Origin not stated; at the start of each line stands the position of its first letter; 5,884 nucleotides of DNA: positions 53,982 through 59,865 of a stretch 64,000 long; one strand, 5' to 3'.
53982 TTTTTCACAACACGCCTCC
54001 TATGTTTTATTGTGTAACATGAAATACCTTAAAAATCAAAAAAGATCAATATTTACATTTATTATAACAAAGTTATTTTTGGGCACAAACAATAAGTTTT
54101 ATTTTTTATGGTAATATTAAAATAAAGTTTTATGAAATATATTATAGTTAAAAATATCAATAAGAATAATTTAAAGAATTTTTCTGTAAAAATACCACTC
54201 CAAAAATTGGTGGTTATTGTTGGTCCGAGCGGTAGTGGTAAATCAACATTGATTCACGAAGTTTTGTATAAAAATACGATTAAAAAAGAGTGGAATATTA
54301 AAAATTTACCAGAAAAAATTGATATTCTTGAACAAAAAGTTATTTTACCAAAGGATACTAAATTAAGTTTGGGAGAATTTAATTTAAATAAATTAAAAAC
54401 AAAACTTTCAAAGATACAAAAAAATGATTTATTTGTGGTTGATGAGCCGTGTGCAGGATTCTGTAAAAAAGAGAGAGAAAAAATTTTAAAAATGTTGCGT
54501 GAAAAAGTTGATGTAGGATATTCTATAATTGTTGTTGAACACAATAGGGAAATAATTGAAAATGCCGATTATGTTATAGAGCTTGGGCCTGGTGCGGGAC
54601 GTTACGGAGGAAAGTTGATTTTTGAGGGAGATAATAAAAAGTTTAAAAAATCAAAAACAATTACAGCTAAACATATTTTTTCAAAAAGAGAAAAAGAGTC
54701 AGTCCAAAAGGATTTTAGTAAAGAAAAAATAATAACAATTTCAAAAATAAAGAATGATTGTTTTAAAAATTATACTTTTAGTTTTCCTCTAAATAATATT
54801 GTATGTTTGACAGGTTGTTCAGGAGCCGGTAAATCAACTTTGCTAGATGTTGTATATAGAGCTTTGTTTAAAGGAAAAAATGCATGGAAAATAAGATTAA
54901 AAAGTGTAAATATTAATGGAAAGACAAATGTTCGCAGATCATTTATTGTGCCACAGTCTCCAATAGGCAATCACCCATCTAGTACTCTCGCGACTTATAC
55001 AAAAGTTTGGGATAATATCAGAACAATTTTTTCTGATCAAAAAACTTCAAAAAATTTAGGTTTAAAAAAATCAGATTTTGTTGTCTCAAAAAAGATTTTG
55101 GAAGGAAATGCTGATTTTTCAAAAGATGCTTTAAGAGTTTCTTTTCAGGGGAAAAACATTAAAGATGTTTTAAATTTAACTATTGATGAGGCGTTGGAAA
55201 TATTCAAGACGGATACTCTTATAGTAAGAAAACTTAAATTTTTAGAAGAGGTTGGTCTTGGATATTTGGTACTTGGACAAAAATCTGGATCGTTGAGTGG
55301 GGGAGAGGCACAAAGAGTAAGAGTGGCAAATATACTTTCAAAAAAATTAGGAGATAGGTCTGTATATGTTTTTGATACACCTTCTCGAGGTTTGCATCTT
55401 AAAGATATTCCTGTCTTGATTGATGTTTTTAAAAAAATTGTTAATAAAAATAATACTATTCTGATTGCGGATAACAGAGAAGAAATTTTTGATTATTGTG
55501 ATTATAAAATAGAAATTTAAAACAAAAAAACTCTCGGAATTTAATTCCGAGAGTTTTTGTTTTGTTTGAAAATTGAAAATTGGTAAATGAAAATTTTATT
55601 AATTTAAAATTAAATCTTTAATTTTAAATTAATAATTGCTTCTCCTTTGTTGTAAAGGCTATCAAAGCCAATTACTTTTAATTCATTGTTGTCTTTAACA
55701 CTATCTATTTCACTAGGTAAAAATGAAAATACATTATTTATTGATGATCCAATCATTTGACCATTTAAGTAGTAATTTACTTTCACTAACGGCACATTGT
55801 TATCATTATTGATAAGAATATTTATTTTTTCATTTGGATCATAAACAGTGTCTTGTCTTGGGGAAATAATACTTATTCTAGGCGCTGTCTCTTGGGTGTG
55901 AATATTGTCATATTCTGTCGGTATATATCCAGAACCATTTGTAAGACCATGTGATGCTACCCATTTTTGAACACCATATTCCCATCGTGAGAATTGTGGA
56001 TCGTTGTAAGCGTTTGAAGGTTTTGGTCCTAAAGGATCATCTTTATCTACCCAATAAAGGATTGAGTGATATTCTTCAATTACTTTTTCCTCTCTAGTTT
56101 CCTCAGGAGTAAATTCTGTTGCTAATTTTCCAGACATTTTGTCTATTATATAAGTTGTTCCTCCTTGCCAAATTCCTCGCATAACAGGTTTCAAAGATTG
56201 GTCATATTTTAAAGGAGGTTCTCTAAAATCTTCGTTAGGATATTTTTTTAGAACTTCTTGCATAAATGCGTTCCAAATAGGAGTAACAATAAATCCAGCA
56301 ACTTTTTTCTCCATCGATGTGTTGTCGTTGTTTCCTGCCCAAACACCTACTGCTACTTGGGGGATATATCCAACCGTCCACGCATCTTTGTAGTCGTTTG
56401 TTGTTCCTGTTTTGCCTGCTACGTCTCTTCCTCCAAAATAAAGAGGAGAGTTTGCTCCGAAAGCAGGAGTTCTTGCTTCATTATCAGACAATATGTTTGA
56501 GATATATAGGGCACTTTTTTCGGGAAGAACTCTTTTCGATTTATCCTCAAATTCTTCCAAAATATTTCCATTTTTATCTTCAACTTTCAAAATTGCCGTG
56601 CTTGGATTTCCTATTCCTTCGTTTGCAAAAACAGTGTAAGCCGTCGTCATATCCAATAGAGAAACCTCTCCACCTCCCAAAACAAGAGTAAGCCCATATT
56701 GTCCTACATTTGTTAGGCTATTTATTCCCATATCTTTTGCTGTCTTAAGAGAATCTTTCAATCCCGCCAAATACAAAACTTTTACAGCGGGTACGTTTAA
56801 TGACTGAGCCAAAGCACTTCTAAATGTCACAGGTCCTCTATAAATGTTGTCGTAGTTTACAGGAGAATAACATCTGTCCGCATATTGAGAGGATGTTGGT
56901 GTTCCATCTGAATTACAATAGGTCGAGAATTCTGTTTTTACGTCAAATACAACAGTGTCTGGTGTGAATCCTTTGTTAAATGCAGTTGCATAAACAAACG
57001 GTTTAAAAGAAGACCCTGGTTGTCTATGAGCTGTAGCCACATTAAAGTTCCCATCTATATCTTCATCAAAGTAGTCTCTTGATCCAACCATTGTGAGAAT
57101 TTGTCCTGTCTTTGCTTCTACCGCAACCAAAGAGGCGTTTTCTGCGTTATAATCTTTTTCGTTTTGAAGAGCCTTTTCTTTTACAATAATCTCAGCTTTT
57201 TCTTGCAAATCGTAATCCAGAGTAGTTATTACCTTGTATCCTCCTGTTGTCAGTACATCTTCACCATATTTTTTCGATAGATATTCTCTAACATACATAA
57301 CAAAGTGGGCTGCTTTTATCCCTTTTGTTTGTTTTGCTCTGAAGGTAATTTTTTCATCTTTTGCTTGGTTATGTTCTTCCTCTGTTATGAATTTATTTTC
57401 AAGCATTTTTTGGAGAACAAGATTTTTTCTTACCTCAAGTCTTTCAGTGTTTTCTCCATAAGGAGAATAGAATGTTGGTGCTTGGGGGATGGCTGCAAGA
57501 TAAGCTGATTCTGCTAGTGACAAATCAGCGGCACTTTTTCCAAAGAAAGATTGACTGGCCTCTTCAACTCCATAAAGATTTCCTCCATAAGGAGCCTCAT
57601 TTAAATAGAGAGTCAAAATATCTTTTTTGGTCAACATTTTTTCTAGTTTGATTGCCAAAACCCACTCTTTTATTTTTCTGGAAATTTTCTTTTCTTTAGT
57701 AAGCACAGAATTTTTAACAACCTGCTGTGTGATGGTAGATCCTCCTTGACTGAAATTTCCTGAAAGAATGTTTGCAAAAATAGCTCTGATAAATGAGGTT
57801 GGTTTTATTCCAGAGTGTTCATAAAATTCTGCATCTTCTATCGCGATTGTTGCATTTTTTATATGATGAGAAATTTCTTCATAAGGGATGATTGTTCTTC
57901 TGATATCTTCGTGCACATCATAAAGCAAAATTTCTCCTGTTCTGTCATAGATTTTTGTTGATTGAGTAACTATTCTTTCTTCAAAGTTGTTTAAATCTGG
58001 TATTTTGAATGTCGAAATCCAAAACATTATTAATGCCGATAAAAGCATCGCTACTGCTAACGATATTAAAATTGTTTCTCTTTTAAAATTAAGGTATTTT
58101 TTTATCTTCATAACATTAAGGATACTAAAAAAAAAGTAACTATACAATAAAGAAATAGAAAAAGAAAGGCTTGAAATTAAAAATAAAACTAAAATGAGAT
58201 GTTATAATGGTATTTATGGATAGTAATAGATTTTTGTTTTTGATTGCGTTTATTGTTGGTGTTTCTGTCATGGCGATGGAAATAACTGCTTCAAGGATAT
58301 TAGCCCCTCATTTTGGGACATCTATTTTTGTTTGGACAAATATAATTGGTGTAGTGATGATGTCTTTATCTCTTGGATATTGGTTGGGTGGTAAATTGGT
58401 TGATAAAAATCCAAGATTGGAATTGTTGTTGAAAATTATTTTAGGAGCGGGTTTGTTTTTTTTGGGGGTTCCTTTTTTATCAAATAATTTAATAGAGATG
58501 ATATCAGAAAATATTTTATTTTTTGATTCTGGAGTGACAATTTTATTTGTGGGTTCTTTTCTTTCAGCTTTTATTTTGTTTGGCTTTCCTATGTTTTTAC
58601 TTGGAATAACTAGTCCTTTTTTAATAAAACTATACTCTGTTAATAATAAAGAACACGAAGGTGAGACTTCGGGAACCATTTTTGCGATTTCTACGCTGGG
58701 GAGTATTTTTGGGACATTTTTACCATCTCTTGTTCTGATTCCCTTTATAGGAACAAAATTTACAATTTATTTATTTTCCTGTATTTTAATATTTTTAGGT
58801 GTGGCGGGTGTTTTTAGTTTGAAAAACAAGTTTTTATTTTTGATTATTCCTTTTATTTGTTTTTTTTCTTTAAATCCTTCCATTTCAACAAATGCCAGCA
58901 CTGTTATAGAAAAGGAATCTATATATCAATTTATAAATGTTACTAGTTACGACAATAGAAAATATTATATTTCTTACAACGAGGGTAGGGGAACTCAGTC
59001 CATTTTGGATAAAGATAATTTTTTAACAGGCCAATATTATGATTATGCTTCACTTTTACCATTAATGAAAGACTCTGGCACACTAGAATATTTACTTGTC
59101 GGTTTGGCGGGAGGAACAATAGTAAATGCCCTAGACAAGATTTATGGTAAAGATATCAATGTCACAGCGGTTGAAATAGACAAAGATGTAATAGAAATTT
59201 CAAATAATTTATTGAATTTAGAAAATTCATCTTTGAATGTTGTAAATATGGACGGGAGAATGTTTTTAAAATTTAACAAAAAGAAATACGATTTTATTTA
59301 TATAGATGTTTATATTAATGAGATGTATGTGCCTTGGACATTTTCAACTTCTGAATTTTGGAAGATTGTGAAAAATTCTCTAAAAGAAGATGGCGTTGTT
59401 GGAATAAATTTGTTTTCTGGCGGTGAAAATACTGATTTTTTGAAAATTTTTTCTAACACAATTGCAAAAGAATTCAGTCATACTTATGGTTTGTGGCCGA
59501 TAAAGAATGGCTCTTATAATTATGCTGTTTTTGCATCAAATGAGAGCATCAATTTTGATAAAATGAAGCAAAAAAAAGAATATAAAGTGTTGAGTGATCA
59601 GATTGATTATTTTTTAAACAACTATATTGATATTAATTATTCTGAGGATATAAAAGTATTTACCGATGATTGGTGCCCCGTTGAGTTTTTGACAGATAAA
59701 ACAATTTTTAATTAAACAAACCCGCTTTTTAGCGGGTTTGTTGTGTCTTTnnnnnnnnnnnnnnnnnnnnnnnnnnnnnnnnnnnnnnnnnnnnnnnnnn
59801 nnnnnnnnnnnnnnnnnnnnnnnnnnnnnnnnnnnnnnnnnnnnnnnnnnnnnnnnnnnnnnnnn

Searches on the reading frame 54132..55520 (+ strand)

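Call 39: search_protein_families(library=pfam, proteins=[window:54132-55520:+], max_evalue=0.01)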
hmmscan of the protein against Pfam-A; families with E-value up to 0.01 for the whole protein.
window:54132-55520:+ (462 aa): 44 families (the best 25 are shown)
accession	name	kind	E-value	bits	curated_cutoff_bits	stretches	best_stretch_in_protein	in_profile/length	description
PF00005.33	ABC_tran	-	1.9e-18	67.8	25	2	212-405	2-126/137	ABC transporter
PF13555.12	AAA_29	-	1.1e-12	47.9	27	2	211-246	12-47/61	P-loop containing region of AAA domain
PF02463.25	SMC_N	-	4.7e-11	43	40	1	6-46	2-46/220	RecF/RecN/SMC N terminal domain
PF13401.12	AAA_22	-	2.9e-09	37.8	27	1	24-137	5-85/130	AAA domain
PF03193.22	RsgA_GTPase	-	1.2e-08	35.4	30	1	4-49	87-131/174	RsgA GTPase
PF20720.3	nSTAND3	-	1.7e-08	34.7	27.2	1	23-70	16-61/155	Novel STAND NTPase 3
PF25199.1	nSTAND_NTPase5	-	1.9e-08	34.7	34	1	24-143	41-139/145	Novel STAND NTPase 5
PF13191.12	AAA_16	-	8.3e-08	33.3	32.6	1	25-45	25-45/167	AAA ATPase domain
PF20703.3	nSTAND1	-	1.7e-07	31.7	27.1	1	24-127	33-149/379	Novel STAND NTPase 1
PF13173.12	AAA_14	-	6.3e-07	29.9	27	0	24-105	2-70/129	AAA domain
PF13238.12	AAA_18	-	1.3e-06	29.3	29.4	0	224-248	1-25/128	AAA domain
PF13671.12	AAA_33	-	2.9e-06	28.1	27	1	26-49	1-24/143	AAA domain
PF00931.28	NB-ARC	-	7e-06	25.9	23.5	0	24-55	18-50/248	NB-ARC domain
PF13481.12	AAA_25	-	8.4e-06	26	27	0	21-57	30-66/195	AAA domain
PF13304.12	AAA_21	-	9.1e-06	26.4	27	0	26-41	1-16/304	AAA domain, putative AbiEii toxin, Type IV TA system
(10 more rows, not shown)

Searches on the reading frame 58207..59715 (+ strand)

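Call 39: search_protein_families(library=pfam, proteins=[window:58207-59715:+], max_evalue=0.01)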
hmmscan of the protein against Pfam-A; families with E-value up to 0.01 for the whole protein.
window:58207-59715:+ (502 aa): 3 families
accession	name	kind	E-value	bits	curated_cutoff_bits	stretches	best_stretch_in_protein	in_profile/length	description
PF01564.23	Spermine_synth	-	2.5e-10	40.6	22.9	1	303-399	27-129/186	Spermine/spermidine synthase domain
PF13649.12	Methyltransf_25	-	0.0014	19.7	27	1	298-371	4-75/97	Methyltransferase domain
PF07690.21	MFS_1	-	0.003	17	33.4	0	112-234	198-323/347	Major Facilitator Superfamily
